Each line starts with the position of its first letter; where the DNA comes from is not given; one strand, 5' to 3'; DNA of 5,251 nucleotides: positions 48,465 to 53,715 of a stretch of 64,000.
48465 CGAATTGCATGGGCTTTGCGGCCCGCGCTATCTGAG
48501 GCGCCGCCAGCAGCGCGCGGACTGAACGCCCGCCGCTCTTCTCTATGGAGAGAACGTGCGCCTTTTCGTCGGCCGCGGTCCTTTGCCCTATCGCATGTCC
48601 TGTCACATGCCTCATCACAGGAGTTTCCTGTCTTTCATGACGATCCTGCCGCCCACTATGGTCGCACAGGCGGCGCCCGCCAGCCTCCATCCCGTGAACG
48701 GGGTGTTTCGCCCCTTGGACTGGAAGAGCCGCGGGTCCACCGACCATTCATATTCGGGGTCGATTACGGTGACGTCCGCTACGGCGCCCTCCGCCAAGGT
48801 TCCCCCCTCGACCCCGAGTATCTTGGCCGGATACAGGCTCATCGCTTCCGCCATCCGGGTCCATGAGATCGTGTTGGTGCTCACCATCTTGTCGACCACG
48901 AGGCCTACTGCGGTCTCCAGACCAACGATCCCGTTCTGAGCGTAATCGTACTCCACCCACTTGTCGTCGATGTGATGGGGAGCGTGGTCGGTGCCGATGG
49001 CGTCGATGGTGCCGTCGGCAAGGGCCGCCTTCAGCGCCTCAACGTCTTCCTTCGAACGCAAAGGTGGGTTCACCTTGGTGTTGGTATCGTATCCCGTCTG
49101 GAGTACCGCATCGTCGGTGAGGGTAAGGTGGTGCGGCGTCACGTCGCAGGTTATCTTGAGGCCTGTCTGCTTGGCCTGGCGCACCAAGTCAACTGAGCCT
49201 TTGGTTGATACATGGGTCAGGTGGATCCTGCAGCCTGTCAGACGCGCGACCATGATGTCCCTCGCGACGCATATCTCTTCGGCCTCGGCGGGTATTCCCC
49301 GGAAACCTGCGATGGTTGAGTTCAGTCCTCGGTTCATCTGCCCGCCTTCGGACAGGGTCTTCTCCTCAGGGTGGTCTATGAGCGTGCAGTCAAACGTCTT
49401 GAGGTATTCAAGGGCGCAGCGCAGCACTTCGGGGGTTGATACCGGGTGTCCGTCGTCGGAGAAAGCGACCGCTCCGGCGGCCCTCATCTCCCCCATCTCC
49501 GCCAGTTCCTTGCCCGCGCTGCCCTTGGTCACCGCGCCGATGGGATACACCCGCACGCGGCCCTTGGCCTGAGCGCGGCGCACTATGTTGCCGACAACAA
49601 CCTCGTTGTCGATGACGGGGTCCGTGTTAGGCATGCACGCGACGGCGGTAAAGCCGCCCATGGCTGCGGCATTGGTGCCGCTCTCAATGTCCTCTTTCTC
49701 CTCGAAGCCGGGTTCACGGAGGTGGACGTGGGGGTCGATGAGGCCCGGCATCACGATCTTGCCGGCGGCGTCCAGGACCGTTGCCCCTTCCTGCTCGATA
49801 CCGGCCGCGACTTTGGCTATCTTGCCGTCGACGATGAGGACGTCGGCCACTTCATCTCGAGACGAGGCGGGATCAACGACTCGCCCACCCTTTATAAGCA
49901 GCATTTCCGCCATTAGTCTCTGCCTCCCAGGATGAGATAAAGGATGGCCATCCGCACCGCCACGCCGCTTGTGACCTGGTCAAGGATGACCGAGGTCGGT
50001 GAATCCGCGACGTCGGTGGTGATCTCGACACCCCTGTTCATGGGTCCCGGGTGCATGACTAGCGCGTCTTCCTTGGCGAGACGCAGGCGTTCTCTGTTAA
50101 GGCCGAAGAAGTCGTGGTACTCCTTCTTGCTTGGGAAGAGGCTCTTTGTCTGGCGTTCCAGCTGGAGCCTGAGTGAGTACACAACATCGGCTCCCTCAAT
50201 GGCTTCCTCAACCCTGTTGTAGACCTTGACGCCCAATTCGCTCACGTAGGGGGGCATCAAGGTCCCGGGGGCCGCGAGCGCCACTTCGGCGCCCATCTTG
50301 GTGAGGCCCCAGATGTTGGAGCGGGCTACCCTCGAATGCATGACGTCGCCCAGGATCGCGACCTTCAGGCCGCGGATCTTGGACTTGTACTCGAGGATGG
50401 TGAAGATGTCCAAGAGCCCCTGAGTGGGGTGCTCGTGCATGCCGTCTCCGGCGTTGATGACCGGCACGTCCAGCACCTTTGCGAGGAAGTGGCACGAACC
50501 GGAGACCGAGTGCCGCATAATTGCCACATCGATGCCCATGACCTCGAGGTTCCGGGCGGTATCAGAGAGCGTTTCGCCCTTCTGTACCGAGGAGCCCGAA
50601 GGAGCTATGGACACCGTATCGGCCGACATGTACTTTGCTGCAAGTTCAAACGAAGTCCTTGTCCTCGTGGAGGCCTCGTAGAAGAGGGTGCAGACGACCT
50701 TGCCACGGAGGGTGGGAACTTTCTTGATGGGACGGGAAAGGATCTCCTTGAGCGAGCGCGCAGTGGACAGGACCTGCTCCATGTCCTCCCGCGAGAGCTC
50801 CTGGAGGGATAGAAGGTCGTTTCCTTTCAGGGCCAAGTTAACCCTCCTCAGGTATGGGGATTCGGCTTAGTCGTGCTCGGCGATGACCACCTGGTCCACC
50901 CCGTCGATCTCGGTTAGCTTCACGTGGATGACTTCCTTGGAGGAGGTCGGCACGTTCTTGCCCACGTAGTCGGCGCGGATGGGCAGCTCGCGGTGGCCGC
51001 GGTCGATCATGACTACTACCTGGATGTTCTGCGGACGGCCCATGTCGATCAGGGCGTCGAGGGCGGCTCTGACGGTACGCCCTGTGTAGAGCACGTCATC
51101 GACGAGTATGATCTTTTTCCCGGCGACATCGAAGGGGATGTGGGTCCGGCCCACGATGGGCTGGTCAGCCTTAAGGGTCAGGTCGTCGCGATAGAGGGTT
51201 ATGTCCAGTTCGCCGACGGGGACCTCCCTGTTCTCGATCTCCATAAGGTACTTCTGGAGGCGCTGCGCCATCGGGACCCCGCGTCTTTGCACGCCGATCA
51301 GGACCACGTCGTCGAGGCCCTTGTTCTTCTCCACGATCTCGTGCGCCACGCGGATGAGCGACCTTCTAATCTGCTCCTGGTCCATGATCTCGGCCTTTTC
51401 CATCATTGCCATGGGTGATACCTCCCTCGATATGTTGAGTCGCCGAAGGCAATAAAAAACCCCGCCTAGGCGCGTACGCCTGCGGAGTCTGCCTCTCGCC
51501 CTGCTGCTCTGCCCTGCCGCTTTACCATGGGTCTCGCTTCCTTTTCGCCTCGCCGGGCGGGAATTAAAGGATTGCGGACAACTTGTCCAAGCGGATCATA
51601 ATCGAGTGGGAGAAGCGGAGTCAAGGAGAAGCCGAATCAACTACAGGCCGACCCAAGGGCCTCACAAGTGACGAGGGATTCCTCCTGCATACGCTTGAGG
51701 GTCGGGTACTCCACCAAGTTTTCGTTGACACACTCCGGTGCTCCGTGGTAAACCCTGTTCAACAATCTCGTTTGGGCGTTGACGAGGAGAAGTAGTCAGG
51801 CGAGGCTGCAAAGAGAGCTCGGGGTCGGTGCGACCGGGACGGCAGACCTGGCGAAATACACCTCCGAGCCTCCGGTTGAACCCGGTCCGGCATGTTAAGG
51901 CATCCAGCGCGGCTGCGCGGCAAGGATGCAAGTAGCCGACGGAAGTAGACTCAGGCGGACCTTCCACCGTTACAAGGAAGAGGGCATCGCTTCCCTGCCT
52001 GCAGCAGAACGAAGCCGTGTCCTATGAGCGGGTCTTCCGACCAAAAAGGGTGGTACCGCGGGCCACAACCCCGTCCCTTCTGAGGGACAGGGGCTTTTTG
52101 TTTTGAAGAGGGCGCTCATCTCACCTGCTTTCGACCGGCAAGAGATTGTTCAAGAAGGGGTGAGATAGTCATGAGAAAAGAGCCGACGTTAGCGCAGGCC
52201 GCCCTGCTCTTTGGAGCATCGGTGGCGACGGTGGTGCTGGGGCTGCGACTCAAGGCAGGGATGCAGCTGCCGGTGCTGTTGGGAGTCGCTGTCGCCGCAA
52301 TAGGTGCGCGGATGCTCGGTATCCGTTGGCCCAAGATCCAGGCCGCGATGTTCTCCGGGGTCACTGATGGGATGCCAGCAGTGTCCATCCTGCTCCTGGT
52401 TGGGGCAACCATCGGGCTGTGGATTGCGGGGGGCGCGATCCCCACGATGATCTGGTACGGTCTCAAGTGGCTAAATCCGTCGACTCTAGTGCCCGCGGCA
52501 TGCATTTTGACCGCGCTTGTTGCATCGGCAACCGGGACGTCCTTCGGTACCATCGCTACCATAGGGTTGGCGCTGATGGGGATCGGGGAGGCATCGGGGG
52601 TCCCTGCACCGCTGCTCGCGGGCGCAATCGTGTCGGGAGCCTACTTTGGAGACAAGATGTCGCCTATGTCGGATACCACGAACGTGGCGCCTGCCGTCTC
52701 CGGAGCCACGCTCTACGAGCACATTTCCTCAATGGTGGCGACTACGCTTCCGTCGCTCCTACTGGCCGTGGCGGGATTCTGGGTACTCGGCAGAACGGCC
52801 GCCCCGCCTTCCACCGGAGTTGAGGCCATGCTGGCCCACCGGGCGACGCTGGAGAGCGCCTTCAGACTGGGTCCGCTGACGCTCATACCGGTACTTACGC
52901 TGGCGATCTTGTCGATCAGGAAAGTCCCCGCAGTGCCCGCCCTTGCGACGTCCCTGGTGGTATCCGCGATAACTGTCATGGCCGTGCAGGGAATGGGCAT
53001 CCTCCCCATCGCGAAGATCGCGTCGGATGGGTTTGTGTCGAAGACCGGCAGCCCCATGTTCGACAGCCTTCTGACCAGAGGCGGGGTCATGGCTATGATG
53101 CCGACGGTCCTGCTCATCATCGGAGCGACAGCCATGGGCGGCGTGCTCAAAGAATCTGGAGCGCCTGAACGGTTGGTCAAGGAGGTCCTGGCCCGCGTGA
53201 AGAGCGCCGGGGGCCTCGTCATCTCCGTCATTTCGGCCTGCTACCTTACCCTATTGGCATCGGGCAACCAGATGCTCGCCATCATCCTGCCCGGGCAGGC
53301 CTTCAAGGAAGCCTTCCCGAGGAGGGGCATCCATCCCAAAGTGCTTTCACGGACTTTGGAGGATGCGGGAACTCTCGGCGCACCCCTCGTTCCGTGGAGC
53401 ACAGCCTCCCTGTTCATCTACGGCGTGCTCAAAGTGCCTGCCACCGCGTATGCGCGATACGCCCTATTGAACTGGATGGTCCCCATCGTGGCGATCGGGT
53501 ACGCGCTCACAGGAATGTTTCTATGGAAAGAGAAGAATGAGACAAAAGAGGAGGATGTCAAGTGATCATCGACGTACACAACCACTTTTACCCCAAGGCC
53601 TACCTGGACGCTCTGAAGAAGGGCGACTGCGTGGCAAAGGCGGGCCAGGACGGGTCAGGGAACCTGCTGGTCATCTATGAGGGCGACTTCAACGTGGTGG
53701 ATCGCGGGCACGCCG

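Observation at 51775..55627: Tyrosine T-box controlling a transporter + decarboxylase-like + ammonia-lyase/racemase operon: candidate new tyrosine-salvage pathway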

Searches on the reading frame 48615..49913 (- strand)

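Call 4: search_protein_families(library=pfam, proteins=[window:48615-49913:-])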
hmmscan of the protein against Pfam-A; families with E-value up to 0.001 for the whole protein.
window:48615-49913:- (432 aa): 3 families
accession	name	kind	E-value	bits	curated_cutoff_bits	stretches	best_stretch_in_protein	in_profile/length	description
PF01979.26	Amidohydro_1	-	7.4e-26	91.6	25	1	53-425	1-345/345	Amidohydrolase family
PF07969.17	Amidohydro_3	-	4e-16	60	29.7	2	291-425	356-471/472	Amidohydrolase family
PF12890.13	DHOase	-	2.6e-06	28.1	21.2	1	51-239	1-141/142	Dihydro-orotase-like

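Call 5: search_protein_families(library=ncbifam, proteins=[window:48615-49913:-])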
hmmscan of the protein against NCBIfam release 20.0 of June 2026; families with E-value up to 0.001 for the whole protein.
window:48615-49913:- (432 aa): 64 families (the best 25 are shown)
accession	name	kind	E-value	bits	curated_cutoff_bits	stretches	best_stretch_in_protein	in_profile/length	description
NF006845.0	PRK09357.2-6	equivalog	1.7e-150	501.5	728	1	5-428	3-427/428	dihydroorotase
NF006843.0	PRK09357.2-4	equivalog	4.2e-147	490.5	786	1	5-428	3-422/431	dihydroorotase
NF006836.0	PRK09357.1-1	equivalog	2.6e-146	487.7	538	1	17-430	13-428/432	dihydroorotase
NF006844.0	PRK09357.2-5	equivalog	1.4e-133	446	701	1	4-428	3-422/422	dihydroorotase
TIGR00857.1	pyrC_multi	subfamily_domain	3.2e-133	444.7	279.05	1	23-428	6-411/412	dihydroorotase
NF006837.0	PRK09357.1-2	equivalog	1.6e-130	435.5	575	1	5-429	3-425/428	dihydroorotase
NF006839.0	PRK09357.1-4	equivalog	7.7e-125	416.8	576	1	4-427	1-421/422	dihydroorotase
NF006842.0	PRK09357.2-3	equivalog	1e-119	400.1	695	1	6-426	4-438/440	dihydroorotase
NF006841.0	PRK09357.2-2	equivalog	4.3e-119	397.9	640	1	16-428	12-419/421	dihydroorotase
NF006558.0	PRK09059.1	equivalog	5.9e-119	397.4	645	1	3-427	3-428/430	dihydroorotase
NF005791.0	PRK07627.1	equivalog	1.5e-115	386.5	442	1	5-427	3-423/425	dihydroorotase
NF006838.0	PRK09357.1-3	equivalog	2.2e-101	339.8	644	1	5-426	3-421/423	dihydroorotase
NF005614.0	PRK07369.1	equivalog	5.2e-95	318.7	456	1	6-418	5-416/419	dihydroorotase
NF002668.0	PRK02382.1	equivalog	1.1e-76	258.3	452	1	7-428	8-413/436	dihydroorotase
NF006559.0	PRK09060.1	equivalog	3.1e-74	249.9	482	1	5-431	7-427/444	dihydroorotase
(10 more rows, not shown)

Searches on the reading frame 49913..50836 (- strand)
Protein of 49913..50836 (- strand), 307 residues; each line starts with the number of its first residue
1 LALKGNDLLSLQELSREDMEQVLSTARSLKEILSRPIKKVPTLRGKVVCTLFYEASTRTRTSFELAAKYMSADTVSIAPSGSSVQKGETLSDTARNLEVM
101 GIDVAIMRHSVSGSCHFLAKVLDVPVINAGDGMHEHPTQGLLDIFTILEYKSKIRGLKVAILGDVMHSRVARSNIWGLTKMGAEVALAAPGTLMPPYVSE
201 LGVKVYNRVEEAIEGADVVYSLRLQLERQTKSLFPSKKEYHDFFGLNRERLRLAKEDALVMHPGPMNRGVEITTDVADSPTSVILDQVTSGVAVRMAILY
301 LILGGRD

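Call 4: search_protein_families(library=pfam, proteins=[window:49913-50836:-])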
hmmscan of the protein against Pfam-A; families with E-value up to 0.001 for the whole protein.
window:49913-50836:- (307 aa): 2 families
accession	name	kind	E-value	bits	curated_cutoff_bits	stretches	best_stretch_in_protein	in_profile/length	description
PF02729.26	OTCace_N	-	7.7e-45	153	29.9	1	7-149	2-148/148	Aspartate/ornithine carbamoyltransferase, carbamoyl-P binding domain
PF00185.30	OTCace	-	3.2e-31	108.9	29.4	1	156-301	2-156/157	Aspartate/ornithine carbamoyltransferase, Asp/Orn binding domain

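Call 5: search_protein_families(library=ncbifam, proteins=[window:49913-50836:-])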
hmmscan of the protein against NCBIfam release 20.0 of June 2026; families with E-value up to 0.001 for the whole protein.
window:49913-50836:- (307 aa): 17 families
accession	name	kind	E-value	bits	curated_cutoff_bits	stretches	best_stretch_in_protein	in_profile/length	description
NF002032.1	PRK00856.1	equivalog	1.2e-122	408.7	263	1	7-302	2-296/297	aspartate carbamoyltransferase catalytic subunit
TIGR00670.1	asp_carb_tr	equivalog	2.4e-98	329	236.95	1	7-303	2-303/304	aspartate carbamoyltransferase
NF010387.0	PRK13814.1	equivalog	4.5e-69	232.7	660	1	7-303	7-303/310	aspartate carbamoyltransferase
NF008853.0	PRK11891.1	equivalog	3.4e-51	174.2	560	1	6-304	89-399/430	aspartate carbamoyltransferase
NF001986.0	PRK00779.1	subfamily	6.4e-50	170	306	1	3-304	3-305/307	ornithine carbamoyltransferase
NF006046.0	PRK08192.1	equivalog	1.4e-49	169.2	512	1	2-304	3-318/339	aspartate carbamoyltransferase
TIGR00658.1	orni_carb_tr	equivalog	8.9e-46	156.4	280.85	1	7-303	2-303/304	ornithine carbamoyltransferase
TIGR04384.1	putr_carbamoyl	exception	8.1e-35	120.5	500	1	8-300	2-304/330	putrescine carbamoyltransferase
NF009916.0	PRK13376.1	equivalog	1.3e-30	106.4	800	1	4-304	6-334/525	bifunctional aspartate carbamoyltransferase catalytic subunit/aspartate carbamoyltransferase regulatory subunit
NF011380.0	PRK14805.1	equivalog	4.9e-30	104.6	421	1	6-303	2-300/302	ornithine carbamoyltransferase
NF003286.0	PRK04284.1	subfamily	1.1e-29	103.6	515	1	2-269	3-281/332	ornithine carbamoyltransferase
NF003384.0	PRK04523.1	equivalog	2.4e-22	79.4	288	2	118-302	132-332/336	N-acetylornithine carbamoyltransferase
NF002470.0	PRK01713.1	equivalog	1.5e-21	77.3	545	1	2-196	4-195/334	ornithine carbamoyltransferase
NF009213.0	PRK12562.1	subfamily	1.1e-16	61.2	559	1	8-151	9-149/334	ornithine carbamoyltransferase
NF011379.0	PRK14804.1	equivalog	5.2e-15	55.3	373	1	40-299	38-305/311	ornithine carbamoyltransferase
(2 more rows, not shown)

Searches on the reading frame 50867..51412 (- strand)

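Call 4: search_protein_families(library=pfam, proteins=[window:50867-51412:-])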
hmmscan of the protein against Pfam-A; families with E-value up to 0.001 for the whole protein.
window:50867-51412:- (181 aa): 2 families
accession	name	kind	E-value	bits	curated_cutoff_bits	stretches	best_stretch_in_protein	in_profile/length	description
PF00156.33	Pribosyltran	-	5.7e-26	91.2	26.3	1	8-158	4-145/158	Phosphoribosyl transferase domain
PF14681.12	UPRTase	-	1.2e-08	35.2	27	1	30-136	62-159/206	Uracil phosphoribosyltransferase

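Call 5: search_protein_families(library=ncbifam, proteins=[window:50867-51412:-])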
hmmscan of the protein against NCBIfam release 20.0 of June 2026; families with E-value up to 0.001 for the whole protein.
window:50867-51412:- (181 aa): 22 families
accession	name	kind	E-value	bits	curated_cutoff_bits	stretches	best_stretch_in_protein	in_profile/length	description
NF003549.0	PRK05205.1-5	equivalog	8.2e-78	260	138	1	3-179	2-180/182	bifunctional pyr operon transcriptional regulator/uracil phosphoribosyltransferase PyrR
NF003547.0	PRK05205.1-3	equivalog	1.4e-69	233.9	230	1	4-180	11-191/194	bifunctional pyr operon transcriptional regulator/uracil phosphoribosyltransferase PyrR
NF003548.0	PRK05205.1-4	equivalog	1.7e-68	229.8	218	1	4-179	1-171/173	bifunctional pyr operon transcriptional regulator/uracil phosphoribosyltransferase PyrR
NF003546.0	PRK05205.1-2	equivalog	3.2e-56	189.8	268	1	6-177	3-174/175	bifunctional pyr operon transcriptional regulator/uracil phosphoribosyltransferase PyrR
NF003545.0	PRK05205.1-1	equivalog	1.9e-41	141.4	140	1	10-165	4-156/171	bifunctional pyr operon transcriptional regulator/uracil phosphoribosyltransferase PyrR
NF006605.0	PRK09162.1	equivalog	3.9e-13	49.2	181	1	3-155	10-156/183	hypoxanthine-guanine phosphoribosyltransferase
TIGR01203.1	HGPRTase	equivalog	1.5e-12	47.5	150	1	10-155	3-142/167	hypoxanthine phosphoribosyltransferase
NF001097.0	PRK00129.1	equivalog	5.3e-09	36.1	114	1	19-136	54-161/209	uracil phosphoribosyltransferase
TIGR01091.1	upp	equivalog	1.9e-07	30.9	208.35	1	27-136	62-159/207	uracil phosphoribosyltransferase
NF002620.0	PRK02277.1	subfamily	3.2e-07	30.2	115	1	24-138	77-180/201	orotate phosphoribosyltransferase-like protein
TIGR00336.1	pyrE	equivalog_domain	2.1e-06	27.6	106.8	1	22-146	44-151/173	orotate phosphoribosyltransferase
NF040646.1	HPT_Archaea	equivalog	3e-06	26.9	200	1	97-147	113-162/184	hypoxanthine/guanine phosphoribosyltransferase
TIGR01251.1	ribP_PPkin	subfamily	8e-06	25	113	1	89-127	201-239/309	ribose-phosphate diphosphokinase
NF002686.0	PRK02458.1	equivalog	1.4e-05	24.7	506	1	28-125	163-245/323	ribose-phosphate diphosphokinase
NF004689.0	PRK06031.1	equivalog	2e-05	24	175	1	22-134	72-189/233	phosphoribosyltransferase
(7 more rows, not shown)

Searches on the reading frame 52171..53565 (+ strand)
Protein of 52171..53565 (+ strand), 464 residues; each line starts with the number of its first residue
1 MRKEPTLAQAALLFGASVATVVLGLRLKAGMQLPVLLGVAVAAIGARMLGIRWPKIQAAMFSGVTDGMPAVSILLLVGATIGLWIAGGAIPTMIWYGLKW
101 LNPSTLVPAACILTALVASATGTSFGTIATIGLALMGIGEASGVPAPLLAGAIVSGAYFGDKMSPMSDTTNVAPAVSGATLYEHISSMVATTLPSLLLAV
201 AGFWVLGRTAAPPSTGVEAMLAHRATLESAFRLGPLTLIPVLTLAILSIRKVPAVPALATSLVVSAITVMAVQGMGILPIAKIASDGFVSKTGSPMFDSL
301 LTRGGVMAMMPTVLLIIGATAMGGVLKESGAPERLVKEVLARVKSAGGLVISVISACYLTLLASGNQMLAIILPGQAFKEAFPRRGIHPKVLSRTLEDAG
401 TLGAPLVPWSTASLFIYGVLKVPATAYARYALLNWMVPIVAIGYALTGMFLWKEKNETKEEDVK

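Call 4: search_protein_families(library=pfam, proteins=[window:52171-53565:+])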
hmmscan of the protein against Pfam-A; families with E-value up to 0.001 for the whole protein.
window:52171-53565:+ (464 aa): 1 family
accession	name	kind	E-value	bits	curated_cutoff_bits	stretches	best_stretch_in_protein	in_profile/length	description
PF03553.21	Na_H_antiporter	-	8.7e-57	193.1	23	1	156-449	1-303/303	Na+/H+ antiporter family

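Call 5: search_protein_families(library=ncbifam, proteins=[window:52171-53565:+])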
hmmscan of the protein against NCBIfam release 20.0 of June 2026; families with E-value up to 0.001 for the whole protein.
window:52171-53565:+ (464 aa): 3 families
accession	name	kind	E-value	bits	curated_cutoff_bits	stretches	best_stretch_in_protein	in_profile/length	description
TIGR00931.1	antiport_nhaC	equivalog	2e-115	386.1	370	1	4-455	2-454/454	Na+/H+ antiporter NhaC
NF052307.1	ArgOrthExpArcD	equivalog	3.1e-84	283.5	650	1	3-451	16-465/469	arginine/ornithine antiporter ArcD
NF000013.1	tet_NaH_anti_35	exception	1.4e-08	34.3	750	1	35-211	159-336/369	tetracycline efflux Na+/H+ antiporter family transporter Tet(35)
